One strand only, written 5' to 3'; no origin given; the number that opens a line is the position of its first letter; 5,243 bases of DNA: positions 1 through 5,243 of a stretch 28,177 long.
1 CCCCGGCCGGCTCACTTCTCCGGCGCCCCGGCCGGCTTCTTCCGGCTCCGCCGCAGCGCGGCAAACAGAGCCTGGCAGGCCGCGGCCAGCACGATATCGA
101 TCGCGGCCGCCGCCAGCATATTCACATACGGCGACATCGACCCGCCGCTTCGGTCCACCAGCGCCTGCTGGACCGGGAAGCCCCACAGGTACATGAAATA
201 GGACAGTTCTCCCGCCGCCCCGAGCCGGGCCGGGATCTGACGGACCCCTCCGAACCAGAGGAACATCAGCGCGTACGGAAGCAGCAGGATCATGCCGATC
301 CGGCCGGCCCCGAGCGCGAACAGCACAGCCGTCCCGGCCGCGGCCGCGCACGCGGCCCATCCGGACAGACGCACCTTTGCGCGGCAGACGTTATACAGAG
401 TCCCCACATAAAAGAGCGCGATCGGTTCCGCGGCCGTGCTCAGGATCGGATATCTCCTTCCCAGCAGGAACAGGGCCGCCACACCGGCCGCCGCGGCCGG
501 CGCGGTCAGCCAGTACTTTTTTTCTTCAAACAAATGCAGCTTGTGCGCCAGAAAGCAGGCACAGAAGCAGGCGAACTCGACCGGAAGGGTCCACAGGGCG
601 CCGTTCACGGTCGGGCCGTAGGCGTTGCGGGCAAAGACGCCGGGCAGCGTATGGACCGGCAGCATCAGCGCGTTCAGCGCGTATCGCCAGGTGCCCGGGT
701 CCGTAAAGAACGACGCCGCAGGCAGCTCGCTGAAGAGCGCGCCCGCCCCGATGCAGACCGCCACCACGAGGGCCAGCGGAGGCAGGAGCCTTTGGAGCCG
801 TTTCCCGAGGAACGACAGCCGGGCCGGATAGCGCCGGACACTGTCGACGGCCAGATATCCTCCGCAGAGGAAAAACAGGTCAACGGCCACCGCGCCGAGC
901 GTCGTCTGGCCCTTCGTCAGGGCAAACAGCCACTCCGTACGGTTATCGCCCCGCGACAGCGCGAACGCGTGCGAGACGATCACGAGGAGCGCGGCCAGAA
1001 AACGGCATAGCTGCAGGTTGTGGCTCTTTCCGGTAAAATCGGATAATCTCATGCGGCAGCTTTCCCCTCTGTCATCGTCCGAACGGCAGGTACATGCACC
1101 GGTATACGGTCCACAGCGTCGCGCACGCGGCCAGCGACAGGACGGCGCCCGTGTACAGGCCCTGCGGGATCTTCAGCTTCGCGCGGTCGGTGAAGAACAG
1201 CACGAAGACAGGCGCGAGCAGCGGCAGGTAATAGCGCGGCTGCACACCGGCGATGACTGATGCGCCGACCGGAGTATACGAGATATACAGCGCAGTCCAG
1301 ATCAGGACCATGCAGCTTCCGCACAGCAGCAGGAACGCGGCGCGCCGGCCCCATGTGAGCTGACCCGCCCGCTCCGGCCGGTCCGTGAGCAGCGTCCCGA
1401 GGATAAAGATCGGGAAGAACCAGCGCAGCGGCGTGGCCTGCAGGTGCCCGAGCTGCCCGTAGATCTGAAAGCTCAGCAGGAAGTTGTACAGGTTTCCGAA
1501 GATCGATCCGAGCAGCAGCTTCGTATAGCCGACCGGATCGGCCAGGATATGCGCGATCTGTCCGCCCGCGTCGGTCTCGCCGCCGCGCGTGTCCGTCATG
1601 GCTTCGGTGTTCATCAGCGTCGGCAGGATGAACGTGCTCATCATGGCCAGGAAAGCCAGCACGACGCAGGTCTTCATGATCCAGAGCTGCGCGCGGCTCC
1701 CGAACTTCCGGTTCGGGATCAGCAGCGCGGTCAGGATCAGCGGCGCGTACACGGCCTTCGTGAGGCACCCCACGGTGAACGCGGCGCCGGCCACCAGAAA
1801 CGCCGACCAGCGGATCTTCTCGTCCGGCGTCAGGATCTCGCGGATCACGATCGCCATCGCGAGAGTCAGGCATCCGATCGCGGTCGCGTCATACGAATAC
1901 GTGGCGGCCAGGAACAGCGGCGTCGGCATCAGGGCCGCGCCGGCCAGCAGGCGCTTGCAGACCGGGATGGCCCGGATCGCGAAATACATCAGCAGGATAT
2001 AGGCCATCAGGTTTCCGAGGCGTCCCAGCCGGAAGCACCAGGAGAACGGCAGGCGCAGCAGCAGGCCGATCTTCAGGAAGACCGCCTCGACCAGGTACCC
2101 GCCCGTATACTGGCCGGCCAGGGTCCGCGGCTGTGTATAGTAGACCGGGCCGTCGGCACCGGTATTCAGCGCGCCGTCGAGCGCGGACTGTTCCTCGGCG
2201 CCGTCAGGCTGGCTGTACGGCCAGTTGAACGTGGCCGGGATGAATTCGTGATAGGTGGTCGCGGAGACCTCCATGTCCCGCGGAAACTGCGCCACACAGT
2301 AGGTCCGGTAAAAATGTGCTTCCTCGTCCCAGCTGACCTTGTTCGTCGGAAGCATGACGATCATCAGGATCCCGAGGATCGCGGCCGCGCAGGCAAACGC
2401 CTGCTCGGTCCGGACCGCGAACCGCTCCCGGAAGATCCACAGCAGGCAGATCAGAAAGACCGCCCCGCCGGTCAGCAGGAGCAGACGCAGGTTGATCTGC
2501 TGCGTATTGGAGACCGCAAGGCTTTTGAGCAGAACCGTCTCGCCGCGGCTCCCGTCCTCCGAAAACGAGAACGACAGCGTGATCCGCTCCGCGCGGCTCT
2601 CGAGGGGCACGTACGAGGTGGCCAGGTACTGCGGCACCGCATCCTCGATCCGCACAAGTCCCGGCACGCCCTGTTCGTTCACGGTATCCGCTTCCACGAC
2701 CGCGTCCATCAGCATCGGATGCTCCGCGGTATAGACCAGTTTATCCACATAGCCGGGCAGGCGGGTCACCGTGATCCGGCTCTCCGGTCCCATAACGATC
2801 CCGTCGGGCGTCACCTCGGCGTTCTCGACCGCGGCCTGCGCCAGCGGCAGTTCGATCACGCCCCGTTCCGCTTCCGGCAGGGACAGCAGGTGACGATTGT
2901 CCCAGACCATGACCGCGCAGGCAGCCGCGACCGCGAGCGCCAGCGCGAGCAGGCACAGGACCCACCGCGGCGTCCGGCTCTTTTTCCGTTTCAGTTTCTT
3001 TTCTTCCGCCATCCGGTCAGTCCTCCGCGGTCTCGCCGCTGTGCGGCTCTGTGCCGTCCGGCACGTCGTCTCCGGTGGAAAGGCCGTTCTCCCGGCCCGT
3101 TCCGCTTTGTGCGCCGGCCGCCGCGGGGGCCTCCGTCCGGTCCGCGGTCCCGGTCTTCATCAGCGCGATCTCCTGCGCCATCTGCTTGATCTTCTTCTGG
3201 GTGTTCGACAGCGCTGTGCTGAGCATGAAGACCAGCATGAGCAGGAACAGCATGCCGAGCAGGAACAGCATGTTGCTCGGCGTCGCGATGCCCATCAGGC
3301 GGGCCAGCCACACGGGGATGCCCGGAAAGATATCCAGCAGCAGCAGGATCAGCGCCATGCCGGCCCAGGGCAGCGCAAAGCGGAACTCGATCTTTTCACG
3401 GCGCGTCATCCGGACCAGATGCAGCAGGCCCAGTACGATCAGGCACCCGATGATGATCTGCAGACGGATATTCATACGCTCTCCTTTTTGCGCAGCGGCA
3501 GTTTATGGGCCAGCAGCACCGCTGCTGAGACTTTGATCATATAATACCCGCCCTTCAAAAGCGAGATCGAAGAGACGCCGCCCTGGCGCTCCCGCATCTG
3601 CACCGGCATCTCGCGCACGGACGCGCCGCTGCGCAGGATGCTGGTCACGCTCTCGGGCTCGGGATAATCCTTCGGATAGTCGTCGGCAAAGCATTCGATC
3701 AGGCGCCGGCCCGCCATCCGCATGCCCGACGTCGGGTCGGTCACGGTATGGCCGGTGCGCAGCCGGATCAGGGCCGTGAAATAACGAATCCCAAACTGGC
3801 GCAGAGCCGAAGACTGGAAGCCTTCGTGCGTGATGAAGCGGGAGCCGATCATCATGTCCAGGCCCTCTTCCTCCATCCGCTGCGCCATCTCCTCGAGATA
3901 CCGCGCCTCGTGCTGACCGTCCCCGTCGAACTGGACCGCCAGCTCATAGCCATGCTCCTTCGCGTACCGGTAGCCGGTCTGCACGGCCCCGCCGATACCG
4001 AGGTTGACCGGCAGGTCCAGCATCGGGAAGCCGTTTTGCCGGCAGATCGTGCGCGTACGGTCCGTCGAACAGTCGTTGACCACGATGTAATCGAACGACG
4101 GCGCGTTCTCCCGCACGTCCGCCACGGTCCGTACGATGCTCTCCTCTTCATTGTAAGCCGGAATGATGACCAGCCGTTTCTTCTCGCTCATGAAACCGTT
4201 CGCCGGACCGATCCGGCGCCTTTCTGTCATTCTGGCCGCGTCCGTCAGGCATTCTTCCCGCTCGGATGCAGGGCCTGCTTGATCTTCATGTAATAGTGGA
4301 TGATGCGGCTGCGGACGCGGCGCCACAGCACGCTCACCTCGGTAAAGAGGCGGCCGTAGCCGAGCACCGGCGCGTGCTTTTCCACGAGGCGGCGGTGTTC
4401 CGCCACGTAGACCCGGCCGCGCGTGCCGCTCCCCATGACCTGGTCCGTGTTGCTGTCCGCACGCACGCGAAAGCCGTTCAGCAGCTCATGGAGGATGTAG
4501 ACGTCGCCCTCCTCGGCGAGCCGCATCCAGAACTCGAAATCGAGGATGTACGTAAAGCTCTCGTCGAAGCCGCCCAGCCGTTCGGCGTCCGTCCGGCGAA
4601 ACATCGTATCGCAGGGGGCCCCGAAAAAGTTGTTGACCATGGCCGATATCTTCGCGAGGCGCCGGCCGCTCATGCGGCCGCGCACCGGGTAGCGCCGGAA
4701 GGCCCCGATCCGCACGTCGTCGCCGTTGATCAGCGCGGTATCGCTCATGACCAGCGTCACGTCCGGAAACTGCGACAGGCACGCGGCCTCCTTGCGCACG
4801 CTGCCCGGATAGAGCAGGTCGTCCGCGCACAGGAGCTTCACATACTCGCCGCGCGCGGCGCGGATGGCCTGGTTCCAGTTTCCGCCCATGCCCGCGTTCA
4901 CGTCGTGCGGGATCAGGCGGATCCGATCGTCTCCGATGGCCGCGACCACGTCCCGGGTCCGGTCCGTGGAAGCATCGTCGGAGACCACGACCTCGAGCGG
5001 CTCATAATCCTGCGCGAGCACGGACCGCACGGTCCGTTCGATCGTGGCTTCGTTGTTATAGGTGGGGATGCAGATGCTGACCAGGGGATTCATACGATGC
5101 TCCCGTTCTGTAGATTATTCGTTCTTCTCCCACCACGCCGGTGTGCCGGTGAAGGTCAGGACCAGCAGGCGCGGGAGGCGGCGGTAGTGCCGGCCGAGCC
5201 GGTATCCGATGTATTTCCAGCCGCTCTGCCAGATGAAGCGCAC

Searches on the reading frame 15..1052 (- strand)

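Call 75: search_protein_families(library=pfam, proteins=[window:15-1052:-], max_evalue=0.0001)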
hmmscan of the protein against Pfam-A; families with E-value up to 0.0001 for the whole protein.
window:15-1052:- (346 aa): 1 family
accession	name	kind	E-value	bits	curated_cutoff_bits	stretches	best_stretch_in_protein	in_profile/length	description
PF01757.29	Acyl_transf_3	-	1.7e-23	83.7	31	1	12-312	3-307/326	Acyltransferase domain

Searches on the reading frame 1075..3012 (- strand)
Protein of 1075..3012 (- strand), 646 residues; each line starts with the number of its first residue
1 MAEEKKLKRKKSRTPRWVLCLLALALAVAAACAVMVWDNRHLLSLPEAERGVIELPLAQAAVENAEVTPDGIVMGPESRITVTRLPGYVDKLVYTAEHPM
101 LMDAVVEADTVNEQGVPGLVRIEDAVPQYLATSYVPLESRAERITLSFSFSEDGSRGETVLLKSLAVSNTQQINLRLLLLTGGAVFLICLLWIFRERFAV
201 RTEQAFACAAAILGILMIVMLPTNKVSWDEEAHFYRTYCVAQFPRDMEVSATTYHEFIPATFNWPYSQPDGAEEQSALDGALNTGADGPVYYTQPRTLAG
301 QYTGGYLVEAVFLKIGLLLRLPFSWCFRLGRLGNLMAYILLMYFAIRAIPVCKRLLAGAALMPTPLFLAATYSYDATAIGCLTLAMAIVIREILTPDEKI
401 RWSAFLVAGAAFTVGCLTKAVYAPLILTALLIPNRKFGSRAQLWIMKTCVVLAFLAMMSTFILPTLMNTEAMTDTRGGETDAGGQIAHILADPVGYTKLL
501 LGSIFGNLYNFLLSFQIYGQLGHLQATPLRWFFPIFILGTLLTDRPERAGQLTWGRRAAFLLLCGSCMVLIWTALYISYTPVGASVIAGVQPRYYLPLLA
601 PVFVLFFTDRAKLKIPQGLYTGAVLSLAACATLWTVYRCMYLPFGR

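Call 75: search_protein_families(library=pfam, proteins=[window:1075-3012:-], max_evalue=0.0001)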
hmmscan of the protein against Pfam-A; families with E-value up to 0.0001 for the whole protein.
window:1075-3012:- (646 aa): 1 family
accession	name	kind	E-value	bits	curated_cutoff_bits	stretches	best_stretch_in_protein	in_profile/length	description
PF09913.15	DUF2142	-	2.7e-34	119.1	30.1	1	213-600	3-393/395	Predicted membrane protein (DUF2142)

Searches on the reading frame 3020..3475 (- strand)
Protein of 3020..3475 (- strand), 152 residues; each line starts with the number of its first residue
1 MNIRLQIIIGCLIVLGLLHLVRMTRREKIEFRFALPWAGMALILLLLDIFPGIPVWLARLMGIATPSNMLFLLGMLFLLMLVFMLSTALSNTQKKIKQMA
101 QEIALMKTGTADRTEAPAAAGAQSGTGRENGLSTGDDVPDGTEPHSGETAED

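Call 75: search_protein_families(library=pfam, proteins=[window:3020-3475:-], max_evalue=0.0001)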
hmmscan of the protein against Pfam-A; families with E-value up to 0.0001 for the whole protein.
window:3020-3475:- (152 aa): 1 family
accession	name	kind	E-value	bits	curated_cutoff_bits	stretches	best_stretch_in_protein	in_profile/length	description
PF10066.14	DUF2304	-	6e-27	94.4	25.5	1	5-107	2-104/106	Uncharacterized conserved protein (DUF2304)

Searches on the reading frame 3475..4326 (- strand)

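Call 75: search_protein_families(library=pfam, proteins=[window:3475-4326:-], max_evalue=0.0001)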
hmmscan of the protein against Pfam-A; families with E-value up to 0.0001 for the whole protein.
window:3475-4326:- (284 aa): 1 family
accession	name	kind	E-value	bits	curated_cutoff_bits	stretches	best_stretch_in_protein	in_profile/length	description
PF00535.33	Glycos_transf_2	-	1.7e-25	90.3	23.3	1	53-211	2-165/168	Glycosyl transferase family 2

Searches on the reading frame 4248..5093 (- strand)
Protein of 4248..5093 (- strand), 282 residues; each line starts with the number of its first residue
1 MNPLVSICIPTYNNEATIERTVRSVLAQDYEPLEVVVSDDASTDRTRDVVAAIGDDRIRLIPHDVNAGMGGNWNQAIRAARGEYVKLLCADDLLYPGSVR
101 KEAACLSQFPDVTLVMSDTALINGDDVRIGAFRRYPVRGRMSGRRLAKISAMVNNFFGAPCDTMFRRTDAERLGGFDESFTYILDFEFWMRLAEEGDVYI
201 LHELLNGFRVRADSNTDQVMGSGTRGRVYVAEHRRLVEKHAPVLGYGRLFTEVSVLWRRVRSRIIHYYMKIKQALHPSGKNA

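Call 75: search_protein_families(library=pfam, proteins=[window:4248-5093:-], max_evalue=0.0001)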
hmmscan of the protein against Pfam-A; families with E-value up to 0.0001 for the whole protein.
window:4248-5093:- (282 aa): 3 families
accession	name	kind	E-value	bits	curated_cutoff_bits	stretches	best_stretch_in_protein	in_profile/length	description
PF00535.33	Glycos_transf_2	-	2.4e-30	106.1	23.3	1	6-173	1-167/168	Glycosyl transferase family 2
PF13641.12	Glyco_tranf_2_3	-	1.4e-14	55.1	27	1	5-196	3-198/230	Glycosyltransferase like family 2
PF10111.15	Glyco_tranf_2_2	-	8.9e-14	52.1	27.3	1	6-194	1-201/276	Glycosyltransferase like family 2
